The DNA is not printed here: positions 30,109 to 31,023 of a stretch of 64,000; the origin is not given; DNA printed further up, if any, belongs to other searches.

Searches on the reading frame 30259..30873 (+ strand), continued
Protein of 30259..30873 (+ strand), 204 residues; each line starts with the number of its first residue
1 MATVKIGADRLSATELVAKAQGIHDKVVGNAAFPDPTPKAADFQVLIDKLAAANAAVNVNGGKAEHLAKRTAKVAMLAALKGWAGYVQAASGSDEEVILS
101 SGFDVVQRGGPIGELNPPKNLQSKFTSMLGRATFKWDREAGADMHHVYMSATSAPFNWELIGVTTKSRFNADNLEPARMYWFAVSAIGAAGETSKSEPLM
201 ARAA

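Call 70: fold_search(model_id=the predicted structure, library=viral)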
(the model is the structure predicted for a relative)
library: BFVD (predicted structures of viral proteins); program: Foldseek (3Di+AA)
matches with E <= 10: 1124; with E <= 0.001: 145
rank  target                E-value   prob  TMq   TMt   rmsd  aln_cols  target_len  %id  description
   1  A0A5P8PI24            5.7e-07  1.00  0.40  0.31   6.1       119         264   26  Major tail protein [Bacillus phage 049ML001]
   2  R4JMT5                1.3e-06  1.00  0.41  0.36   9.3       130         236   17  Fibronectin type-III domain-containing protein [Bacillus phage SIOphi]
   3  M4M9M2                1.7e-06  1.00  0.37  0.06   4.0       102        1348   20  (no name in the UniProt tables at hand)
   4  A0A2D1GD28            2.1e-06  1.00  0.38  0.11   7.1       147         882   18  (no name in the UniProt tables at hand)
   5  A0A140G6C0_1          2.7e-06  1.00  0.38  0.10   5.0       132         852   17  Minor tail protein [Arthrobacter phage KellEzio]
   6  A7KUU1                3.4e-06  1.00  0.42  0.15   5.6       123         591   18  (no name in the UniProt tables at hand)
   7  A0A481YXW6            6.1e-06  1.00  0.35  0.32   6.7       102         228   20  Fibronectin type-III domain-containing protein [Marseillevirus LCMAC201]
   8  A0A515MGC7            6.9e-06  1.00  0.37  0.06  12.7       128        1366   19  (no name in the UniProt tables at hand)
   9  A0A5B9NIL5            7.3e-06  1.00  0.39  0.09   2.7        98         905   18  Putative tail protein [Bacillus phage vB_BspS_SplendidRed]
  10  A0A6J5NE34            7.3e-06  1.00  0.35  0.56   5.0       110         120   18  Fibronectin type III [uncultured Caudovirales phage]
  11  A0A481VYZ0            7.7e-06  1.00  0.38  0.11  13.2       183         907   15  (no name in the UniProt tables at hand)
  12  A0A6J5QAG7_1          8.2e-06  1.00  0.35  0.09   7.9       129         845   16  Tip attachment protein J [uncultured Caudovirales phage]
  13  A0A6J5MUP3            8.6e-06  1.00  0.44  0.24   1.9       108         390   16  Fibronectin type III [uncultured Caudovirales phage]
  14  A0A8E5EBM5            8.6e-06  1.00  0.37  0.21   2.0        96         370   21  Fibronectin type-III domain-containing protein [Tenacibaculum phage Gundel_1]
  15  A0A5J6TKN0            8.6e-06  1.00  0.38  0.14  14.5       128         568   13  Esterase [Gordonia phage Gibbin]
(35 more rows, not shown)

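Call 72: find_encoding_contigs(protein=P0020, flank=8000, max_places=3)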
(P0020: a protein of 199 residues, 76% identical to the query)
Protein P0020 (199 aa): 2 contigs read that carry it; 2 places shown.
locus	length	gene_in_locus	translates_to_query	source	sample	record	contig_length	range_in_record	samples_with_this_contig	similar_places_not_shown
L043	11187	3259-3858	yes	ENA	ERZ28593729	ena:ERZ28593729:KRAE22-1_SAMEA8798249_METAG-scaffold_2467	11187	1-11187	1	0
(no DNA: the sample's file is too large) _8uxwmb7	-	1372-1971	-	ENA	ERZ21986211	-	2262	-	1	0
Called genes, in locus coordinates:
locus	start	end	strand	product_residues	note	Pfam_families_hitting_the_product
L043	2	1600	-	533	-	?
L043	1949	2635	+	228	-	PF00072:Response_reg, PF00196:GerE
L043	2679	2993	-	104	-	-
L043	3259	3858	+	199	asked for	-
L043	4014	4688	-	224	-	PF00590:TP_methylase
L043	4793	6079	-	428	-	PF04389:Peptidase_M28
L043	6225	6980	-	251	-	-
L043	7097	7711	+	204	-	PF00265:TK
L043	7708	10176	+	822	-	PF01225:Mur_ligase (faint), PF08245:Mur_ligase_M, PF02875:Mur_ligase_C, PF01168:Ala_racemase_N, PF00842:Ala_racemase_C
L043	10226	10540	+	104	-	PF01909:NTP_transf_2, PF18765:Polbeta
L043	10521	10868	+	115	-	PF01934:HepT-like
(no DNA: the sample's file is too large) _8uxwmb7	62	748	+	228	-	PF00072:Response_reg, PF00196:GerE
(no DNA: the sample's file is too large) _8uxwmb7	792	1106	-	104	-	-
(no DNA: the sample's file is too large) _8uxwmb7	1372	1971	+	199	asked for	-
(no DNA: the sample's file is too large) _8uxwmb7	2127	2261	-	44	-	?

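Call 73: find_encoding_contigs(protein=P0063, flank=8000, max_places=2)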
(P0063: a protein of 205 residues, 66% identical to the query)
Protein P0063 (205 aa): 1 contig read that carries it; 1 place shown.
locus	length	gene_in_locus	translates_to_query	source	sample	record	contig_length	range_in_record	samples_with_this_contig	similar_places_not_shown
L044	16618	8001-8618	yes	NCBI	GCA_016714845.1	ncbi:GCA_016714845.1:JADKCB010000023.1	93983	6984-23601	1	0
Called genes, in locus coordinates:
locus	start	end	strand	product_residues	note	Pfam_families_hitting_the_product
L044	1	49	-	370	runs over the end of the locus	PF00145:DNA_methylase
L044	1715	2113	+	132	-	-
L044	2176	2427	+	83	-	-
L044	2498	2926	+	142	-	PF00665:rve, PF13683:rve_3 (weak)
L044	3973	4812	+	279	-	-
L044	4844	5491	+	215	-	-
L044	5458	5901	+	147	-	-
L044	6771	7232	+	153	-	PF18962:Por_Secre_tail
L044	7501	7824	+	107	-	-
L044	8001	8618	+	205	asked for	-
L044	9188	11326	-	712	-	PF13229:Beta_helix (weak)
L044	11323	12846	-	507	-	-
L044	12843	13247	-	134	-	-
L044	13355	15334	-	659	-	PF03372:Exo_endo_phos (weak)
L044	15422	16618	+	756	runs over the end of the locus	PF05170:AsmA (faint), PF05359:DUF748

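Call 74: find_encoding_contigs(protein=P0049, flank=8000, max_places=2)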
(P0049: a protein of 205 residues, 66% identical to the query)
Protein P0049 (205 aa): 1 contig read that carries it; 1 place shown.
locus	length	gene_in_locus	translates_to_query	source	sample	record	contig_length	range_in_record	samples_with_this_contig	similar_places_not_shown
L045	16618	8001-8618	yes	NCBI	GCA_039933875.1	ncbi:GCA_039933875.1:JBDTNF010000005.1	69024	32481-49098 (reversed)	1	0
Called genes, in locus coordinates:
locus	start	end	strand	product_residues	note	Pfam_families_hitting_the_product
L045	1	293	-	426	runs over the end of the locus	PF03600:CitMHS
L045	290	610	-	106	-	-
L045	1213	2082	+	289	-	-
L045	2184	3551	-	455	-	PF00672:HAMP, PF26769:HAMP_PhoQ (weak), PF00512:HisKA, PF02518:HATPase_c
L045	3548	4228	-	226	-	PF00072:Response_reg, PF00486:Trans_reg_C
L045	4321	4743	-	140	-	-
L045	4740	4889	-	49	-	-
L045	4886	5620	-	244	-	-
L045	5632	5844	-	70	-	-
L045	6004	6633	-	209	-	-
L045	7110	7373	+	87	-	PF00196:GerE (weak)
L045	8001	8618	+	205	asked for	-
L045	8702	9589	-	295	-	PF00892:EamA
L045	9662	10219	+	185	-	PF04978:MST, PF07609:DUF1572, PF12867:DinB_2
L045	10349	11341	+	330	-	PF13585:CHU_C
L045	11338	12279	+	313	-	PF11751:PorP_SprF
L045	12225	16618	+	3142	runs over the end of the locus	PF13573:SprB, PF13585:CHU_C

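Call 77: find_encoding_contigs(protein=P0014, flank=10000, max_places=1)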
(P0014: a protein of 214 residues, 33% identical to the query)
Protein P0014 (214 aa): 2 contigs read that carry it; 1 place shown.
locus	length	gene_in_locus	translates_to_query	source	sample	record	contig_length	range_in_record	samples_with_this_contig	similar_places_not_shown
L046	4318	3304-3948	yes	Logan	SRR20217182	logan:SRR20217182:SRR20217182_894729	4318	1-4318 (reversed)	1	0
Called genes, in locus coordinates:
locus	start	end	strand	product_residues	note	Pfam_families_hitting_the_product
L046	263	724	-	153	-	-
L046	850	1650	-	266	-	-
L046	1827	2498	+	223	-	PF00072:Response_reg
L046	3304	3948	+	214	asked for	-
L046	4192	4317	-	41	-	?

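Call 78: find_encoding_contigs(protein=P0024, flank=10000, max_places=1)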
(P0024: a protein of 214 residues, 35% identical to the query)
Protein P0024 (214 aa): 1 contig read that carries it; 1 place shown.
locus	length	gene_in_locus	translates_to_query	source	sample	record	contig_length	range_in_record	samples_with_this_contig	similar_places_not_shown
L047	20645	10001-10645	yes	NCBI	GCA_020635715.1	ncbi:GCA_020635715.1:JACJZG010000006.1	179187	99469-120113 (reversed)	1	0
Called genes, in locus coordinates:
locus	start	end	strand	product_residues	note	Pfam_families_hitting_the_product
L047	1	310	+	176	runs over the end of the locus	PF20033:DUF6438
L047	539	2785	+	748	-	PF10459:Peptidase_S46, PF00089:Trypsin (faint), PF13365:Trypsin_2 (faint)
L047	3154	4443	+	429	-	-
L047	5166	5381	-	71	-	-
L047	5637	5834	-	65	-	-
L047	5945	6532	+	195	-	-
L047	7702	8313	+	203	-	PF03400:DDE_Tnp_IS1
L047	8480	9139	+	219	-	PF00072:Response_reg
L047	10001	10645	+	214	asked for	-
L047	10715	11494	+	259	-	PF00583:Acetyltransf_1 (weak), PF13508:Acetyltransf_7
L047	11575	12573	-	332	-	PF18962:Por_Secre_tail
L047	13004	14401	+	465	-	PF18962:Por_Secre_tail (weak)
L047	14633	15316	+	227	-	-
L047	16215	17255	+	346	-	PF00491:Arginase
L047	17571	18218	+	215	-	-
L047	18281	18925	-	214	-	PF01323:DSBA, PF13462:Thioredoxin_4 (faint)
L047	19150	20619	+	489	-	PF01464:SLT, PF23473:LysM3_LYK4_5 (faint), PF01476:LysM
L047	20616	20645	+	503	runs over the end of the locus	PF13472:Lipase_GDSL_2 (weak)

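Call 79: find_encoding_contigs(protein=P0116, flank=10000, max_places=1)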
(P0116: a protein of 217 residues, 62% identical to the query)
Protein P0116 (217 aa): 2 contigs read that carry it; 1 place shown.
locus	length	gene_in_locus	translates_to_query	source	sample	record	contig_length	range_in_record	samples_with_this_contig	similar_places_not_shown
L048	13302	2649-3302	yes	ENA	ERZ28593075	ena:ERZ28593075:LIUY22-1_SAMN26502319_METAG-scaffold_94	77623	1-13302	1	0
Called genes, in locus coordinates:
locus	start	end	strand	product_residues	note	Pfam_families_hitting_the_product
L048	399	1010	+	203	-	-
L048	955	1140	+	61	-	-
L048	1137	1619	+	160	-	-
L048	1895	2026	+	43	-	-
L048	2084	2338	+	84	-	-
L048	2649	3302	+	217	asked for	-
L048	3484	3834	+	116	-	-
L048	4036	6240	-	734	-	PF11974:bMG3 (faint), PF07676:PD40, PF13715:CarbopepD_reg_2 (weak), PF17210:SdrD_B (weak), PF13620:CarboxypepD_reg, PF13715:CarbopepD_reg_2 (weak), PF22902:NOMO1-like_9th, PF00691:OmpA, +2 more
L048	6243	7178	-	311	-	PF11751:PorP_SprF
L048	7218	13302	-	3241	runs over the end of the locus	PF22352:K319L-like_PKD (weak), PF13585:CHU_C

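Call 83: search_protein_families(library=pfam, proteins=[L039:6549-7220:+, L013:3074-3439:+, L045:7110-7373:+, L046:1827-2498:+, L047:8480-9139:+, L048:1137-1619:+], max_evalue=0.01)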
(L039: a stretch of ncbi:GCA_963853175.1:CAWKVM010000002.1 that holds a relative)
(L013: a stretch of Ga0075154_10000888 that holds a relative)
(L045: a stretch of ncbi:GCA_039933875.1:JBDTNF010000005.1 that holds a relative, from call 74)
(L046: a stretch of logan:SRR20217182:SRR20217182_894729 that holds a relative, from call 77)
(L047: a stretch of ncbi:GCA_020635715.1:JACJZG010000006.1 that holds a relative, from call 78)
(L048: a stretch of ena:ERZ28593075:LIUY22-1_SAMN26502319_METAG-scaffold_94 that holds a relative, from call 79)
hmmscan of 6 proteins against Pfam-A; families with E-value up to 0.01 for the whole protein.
L039:6549-7220:+ (223 aa): 2 families
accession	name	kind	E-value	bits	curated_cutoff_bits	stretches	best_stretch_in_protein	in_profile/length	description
PF00072.30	Response_reg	-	1.8e-17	63.9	30.2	1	9-121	1-110/111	Response regulator receiver domain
PF00196.25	GerE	-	0.0027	17.7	23.5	1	177-211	19-53/57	Bacterial regulatory proteins, luxR family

L013:3074-3439:+ (121 aa): 1 family
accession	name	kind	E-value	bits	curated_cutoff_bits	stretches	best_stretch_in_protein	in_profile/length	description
PF00196.25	GerE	-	2e-05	24.6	23.5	1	39-93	4-56/57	Bacterial regulatory proteins, luxR family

L045:7110-7373:+ (87 aa): 1 family
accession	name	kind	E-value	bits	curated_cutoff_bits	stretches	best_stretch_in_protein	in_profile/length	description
PF00196.25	GerE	-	1.4e-06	28.3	23.5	1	15-67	3-53/57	Bacterial regulatory proteins, luxR family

L046:1827-2498:+ (223 aa): 1 family
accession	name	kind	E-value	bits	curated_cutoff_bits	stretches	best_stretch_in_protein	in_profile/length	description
PF00072.30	Response_reg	-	2.7e-20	73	30.2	1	6-118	1-110/111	Response regulator receiver domain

L047:8480-9139:+ (219 aa): 2 families
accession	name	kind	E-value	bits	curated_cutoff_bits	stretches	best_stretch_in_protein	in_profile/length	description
PF00072.30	Response_reg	-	4e-15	56.4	30.2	1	8-112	1-103/111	Response regulator receiver domain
PF14696.12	Glyoxalase_5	-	0.0078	16.8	27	0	24-110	26-104/139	Hydroxyphenylpyruvate dioxygenase, HPPD, N-terminal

L048:1137-1619:+ (160 aa): 0 families

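Call 91: list_cluster_members(proteins=[P0001, P0014])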
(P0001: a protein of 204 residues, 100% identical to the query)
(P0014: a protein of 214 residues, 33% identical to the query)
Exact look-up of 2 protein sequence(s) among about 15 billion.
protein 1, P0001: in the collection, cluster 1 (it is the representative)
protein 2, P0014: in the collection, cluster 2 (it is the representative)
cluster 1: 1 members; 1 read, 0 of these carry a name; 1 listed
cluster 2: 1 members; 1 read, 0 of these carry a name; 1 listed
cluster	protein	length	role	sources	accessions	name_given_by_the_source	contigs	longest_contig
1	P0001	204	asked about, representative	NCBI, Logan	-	-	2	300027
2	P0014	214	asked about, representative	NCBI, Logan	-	-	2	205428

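Call 95: search_protein_families(library=padloc, proteins=[L044:3973-4812:+, L044:4844-5491:+, L044:5458-5901:+, L045:6004-6633:-, L045:4886-5620:-, L045:4321-4743:-, L045:1213-2082:+, L048:399-1010:+, L048:1137-1619:+, L043:2-1600:-], max_evalue=0.001)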
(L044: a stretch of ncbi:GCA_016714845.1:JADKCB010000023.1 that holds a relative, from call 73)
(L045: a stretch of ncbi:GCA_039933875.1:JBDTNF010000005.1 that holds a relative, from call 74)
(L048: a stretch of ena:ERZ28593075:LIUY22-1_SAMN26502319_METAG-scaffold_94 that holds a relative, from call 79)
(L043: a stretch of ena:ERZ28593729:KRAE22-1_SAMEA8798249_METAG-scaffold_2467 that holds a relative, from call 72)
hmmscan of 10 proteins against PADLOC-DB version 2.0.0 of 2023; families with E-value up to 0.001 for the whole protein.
L044:3973-4812:+ (279 aa): 0 families

L044:4844-5491:+ (215 aa): 0 families

L044:5458-5901:+ (147 aa): 0 families

L045:6004-6633:- (209 aa): 0 families

L045:4886-5620:- (244 aa): 0 families

L045:4321-4743:- (140 aa): 0 families

L045:1213-2082:+ (289 aa): 2 families
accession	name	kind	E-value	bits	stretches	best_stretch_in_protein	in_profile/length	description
PDLC00582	JetC3|JetC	-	0.00011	18.1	1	31-199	833-1000/1472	DUF3584 domain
PDLC00553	JetC2|JetC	-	0.0004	16.4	1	51-200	847-993/1361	DUF3584 domain; MukB-like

L048:399-1010:+ (203 aa): 0 families

L048:1137-1619:+ (160 aa): 0 families

L043:2-1600:- (533 aa): 0 families

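Call 96: search_protein_families(library=pfam, proteins=[L044:3973-4812:+, L044:4844-5491:+, L044:5458-5901:+, L045:6004-6633:-, L045:4886-5620:-, L045:4321-4743:-, L045:1213-2082:+, L048:399-1010:+, L048:1137-1619:+, L043:2-1600:-], max_evalue=0.001)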
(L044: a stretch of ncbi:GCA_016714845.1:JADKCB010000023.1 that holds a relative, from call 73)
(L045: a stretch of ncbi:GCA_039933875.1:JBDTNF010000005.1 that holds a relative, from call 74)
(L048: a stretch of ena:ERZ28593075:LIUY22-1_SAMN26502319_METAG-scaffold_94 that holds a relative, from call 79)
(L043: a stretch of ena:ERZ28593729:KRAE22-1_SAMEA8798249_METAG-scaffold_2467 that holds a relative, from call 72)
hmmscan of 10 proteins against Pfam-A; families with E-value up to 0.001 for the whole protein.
L044:3973-4812:+ (279 aa): 0 families

L044:4844-5491:+ (215 aa): 0 families

L044:5458-5901:+ (147 aa): 0 families

L045:6004-6633:- (209 aa): 2 families
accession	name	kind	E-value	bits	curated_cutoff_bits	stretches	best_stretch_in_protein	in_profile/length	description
PF13505.12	OMP_b-brl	-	2e-05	25.3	28.7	1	9-184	4-173/175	Outer membrane protein beta-barrel domain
PF13568.12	OMP_b-brl_2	-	0.0001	22.9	27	1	40-163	33-172/175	Outer membrane protein beta-barrel domain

L045:4886-5620:- (244 aa): 0 families

L045:4321-4743:- (140 aa): 0 families

L045:1213-2082:+ (289 aa): 0 families

L048:399-1010:+ (203 aa): 0 families

L048:1137-1619:+ (160 aa): 0 families

L043:2-1600:- (533 aa): 0 families
